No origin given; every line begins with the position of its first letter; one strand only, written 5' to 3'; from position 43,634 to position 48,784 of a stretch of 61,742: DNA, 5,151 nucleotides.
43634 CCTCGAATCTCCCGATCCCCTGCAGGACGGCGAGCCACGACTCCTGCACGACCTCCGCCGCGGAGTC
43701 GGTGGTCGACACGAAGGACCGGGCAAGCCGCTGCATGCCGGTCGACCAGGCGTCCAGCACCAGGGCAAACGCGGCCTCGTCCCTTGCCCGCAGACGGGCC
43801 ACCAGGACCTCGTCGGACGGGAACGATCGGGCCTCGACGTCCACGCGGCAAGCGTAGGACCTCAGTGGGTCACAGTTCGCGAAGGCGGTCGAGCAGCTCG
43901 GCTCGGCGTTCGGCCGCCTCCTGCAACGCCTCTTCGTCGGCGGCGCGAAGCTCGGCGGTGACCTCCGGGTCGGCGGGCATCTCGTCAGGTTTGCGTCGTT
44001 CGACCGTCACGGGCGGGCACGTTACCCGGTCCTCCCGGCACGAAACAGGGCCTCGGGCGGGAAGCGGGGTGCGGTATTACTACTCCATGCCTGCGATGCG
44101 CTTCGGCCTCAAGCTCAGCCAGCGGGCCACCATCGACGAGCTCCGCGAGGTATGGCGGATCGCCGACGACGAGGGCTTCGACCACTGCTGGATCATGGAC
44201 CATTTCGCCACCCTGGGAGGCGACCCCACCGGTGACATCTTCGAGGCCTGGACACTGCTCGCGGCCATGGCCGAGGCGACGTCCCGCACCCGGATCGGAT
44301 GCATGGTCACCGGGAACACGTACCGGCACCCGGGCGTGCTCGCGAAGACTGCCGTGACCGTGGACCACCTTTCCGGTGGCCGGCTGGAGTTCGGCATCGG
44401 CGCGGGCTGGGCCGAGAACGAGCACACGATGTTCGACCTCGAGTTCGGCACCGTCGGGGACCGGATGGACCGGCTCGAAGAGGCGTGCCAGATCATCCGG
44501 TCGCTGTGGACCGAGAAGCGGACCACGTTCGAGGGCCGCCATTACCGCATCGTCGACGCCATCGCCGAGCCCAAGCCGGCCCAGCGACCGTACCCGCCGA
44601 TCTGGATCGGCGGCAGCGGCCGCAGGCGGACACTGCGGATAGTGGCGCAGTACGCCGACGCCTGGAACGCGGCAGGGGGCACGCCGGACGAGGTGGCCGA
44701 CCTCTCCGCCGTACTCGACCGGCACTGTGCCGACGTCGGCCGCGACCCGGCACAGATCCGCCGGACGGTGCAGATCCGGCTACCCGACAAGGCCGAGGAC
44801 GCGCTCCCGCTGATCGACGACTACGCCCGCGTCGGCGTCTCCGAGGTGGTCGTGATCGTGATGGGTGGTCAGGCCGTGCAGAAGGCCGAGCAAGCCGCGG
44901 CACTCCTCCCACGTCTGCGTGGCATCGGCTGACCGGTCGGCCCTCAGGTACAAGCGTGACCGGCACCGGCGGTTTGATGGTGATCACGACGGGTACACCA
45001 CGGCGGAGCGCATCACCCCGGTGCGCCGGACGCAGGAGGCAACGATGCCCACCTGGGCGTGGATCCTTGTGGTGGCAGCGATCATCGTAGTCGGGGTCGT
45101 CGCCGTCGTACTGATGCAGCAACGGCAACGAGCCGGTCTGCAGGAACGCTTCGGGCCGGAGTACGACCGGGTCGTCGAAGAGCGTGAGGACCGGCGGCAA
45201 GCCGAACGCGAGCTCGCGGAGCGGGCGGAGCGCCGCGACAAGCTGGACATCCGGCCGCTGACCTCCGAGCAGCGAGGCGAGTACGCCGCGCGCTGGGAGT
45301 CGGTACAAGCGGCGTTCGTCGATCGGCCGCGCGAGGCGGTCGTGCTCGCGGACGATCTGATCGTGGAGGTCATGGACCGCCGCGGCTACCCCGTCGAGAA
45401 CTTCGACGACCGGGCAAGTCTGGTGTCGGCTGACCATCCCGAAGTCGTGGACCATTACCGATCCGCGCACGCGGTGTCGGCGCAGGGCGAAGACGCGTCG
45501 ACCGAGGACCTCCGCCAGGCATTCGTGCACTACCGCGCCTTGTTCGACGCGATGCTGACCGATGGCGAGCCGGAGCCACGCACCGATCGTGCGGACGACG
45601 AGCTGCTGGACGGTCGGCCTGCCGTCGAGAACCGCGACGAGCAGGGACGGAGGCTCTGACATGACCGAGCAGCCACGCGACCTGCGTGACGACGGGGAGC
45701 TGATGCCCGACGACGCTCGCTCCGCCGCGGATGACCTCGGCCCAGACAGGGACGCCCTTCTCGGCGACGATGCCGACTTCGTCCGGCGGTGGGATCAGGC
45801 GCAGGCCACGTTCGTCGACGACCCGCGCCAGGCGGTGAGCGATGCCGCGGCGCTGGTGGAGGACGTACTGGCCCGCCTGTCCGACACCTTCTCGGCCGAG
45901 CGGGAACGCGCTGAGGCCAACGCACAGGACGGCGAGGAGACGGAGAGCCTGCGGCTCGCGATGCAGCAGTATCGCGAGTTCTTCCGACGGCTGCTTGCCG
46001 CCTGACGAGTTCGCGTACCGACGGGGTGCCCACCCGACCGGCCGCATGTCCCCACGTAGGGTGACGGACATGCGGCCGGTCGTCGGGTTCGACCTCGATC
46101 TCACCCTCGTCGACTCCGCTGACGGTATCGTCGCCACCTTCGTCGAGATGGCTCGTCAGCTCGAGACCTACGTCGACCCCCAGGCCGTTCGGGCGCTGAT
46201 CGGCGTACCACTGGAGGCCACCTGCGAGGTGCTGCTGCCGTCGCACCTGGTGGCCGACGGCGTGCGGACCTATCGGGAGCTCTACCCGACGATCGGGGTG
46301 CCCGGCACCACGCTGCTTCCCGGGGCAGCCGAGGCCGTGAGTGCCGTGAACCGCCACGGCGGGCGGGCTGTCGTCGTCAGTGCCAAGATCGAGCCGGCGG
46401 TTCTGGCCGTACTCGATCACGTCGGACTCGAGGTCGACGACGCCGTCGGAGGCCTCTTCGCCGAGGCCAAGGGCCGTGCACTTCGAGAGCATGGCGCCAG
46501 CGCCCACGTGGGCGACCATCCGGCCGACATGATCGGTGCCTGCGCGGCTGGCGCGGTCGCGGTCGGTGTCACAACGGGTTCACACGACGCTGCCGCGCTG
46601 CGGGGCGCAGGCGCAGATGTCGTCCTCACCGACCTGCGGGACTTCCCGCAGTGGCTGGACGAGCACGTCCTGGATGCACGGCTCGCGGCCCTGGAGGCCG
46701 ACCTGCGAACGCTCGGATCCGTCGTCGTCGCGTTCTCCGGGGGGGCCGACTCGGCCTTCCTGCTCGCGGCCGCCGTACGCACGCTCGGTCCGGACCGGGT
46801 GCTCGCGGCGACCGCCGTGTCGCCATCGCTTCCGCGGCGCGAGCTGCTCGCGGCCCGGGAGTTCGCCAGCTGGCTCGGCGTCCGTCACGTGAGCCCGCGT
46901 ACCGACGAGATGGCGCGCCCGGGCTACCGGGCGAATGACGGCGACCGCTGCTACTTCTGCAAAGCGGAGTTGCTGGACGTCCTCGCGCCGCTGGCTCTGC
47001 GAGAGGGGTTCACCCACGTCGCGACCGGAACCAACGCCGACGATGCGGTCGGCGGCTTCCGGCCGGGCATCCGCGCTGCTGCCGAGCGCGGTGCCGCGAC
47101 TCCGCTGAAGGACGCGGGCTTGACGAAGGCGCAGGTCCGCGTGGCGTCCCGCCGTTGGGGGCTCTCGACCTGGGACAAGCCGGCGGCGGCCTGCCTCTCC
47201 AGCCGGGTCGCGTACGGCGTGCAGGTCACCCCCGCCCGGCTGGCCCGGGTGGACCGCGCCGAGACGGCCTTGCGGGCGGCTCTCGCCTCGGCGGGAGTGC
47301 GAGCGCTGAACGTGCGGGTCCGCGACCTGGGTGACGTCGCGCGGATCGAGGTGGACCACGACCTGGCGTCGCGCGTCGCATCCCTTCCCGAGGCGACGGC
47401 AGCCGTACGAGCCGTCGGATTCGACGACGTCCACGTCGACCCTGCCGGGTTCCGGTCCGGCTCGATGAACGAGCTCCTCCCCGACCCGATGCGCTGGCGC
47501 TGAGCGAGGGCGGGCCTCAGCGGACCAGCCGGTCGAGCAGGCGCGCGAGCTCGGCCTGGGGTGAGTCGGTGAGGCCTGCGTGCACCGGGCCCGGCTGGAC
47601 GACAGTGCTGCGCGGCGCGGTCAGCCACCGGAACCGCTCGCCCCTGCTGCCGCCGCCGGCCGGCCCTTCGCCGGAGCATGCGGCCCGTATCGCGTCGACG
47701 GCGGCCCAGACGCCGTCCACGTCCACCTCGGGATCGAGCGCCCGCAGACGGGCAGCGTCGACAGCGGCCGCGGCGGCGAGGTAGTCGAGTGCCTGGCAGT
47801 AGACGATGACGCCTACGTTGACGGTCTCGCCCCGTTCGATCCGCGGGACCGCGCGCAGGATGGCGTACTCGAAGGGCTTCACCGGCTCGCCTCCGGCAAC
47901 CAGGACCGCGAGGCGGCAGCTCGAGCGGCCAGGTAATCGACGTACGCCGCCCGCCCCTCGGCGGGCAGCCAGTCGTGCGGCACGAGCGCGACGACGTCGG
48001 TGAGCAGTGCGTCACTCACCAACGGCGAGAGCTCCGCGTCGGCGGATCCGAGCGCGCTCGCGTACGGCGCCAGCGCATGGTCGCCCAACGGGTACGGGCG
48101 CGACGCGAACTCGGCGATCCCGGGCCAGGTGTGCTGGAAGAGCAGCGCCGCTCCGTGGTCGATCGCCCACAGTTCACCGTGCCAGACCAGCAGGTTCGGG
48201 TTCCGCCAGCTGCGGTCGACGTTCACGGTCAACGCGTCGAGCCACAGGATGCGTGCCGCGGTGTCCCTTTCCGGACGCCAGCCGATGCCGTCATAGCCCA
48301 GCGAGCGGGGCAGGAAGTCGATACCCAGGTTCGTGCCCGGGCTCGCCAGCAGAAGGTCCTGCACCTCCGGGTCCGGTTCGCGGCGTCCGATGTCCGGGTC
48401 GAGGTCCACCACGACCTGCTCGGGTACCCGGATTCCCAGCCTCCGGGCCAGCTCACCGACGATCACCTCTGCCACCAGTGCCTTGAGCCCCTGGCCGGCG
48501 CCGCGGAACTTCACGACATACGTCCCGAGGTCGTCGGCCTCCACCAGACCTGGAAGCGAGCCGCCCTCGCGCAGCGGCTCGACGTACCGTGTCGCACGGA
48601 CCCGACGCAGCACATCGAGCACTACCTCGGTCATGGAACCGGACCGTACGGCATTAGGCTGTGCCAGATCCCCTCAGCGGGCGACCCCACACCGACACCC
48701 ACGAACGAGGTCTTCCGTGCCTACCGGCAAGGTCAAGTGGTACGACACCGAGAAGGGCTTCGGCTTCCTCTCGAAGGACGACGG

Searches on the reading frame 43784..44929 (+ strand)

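Call 58: search_protein_families(library=pfam, proteins=[window:43784-44929:+], max_evalue=0.001)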
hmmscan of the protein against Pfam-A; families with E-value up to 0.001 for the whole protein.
window:43784-44929:+ (382 aa): 1 family
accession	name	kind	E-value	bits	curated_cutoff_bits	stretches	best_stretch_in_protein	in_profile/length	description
PF00296.26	Bac_luciferase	-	2.6e-54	185.1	27.9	1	111-332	15-227/314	Luciferase-like monooxygenase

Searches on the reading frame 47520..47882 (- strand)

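Call 58: search_protein_families(library=pfam, proteins=[window:47520-47882:-], max_evalue=0.001)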
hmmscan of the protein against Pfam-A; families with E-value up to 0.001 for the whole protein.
window:47520-47882:- (121 aa): 1 family
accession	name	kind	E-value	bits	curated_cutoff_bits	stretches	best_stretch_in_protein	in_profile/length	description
PF11236.13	DUF3037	-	2.5e-40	137.8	22.6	1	6-120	1-118/118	Protein of unknown function (DUF3037)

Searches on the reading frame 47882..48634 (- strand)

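Call 58: search_protein_families(library=pfam, proteins=[window:47882-48634:-], max_evalue=0.001)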
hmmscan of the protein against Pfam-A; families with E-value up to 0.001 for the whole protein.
window:47882-48634:- (251 aa): 1 family
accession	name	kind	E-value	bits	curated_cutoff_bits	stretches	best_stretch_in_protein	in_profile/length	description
PF20613.4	HipA_2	-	1.7e-09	37.7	27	1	19-164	6-152/240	HipA-like kinase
